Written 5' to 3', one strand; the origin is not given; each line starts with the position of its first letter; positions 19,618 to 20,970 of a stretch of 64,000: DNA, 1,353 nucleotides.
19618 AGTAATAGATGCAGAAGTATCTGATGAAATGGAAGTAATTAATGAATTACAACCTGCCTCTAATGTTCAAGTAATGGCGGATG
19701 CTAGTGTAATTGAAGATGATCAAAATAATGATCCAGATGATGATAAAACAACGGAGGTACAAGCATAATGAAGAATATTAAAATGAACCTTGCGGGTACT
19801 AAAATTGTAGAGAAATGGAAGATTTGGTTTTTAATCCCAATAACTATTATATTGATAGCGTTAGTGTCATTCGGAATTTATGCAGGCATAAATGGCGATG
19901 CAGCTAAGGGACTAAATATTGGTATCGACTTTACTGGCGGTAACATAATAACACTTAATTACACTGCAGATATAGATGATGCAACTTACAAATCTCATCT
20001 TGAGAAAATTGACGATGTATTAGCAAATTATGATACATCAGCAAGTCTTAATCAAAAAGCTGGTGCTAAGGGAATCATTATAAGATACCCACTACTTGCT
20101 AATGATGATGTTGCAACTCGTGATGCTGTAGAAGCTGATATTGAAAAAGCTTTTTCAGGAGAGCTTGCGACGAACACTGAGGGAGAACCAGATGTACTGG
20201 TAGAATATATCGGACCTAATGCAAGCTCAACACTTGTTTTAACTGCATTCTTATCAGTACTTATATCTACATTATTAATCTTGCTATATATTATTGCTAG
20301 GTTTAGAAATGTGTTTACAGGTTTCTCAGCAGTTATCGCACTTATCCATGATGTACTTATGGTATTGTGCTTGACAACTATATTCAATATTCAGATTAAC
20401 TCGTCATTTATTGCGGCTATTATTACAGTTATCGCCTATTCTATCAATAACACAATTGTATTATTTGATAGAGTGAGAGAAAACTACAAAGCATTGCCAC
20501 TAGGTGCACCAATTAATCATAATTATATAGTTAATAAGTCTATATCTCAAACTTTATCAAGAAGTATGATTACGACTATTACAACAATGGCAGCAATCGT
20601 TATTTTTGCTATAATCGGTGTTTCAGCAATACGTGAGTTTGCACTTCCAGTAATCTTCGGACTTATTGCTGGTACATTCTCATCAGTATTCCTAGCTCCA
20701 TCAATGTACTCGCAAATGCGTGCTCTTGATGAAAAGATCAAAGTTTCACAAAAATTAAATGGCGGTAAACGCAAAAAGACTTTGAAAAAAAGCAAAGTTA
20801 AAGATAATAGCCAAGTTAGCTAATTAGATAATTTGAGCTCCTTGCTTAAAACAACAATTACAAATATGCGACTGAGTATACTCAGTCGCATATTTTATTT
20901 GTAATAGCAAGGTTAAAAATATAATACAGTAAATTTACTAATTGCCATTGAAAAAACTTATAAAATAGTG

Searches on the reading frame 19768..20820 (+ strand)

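Call 26: search_protein_families(library=pfam, proteins=[window:19768-20820:+], max_evalue=0.001)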
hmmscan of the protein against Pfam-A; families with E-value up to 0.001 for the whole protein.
window:19768-20820:+ (351 aa): 2 families
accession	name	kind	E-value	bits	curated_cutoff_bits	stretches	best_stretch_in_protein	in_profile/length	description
PF02355.23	SecD_SecF_C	-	4.7e-47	160.3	20.5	1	145-317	18-186/189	Protein export membrane protein SecD/SecF, C-terminal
PF07549.19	Sec_GG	-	0.00016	21.6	20.3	1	46-66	5-25/28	SecD/SecF GG Motif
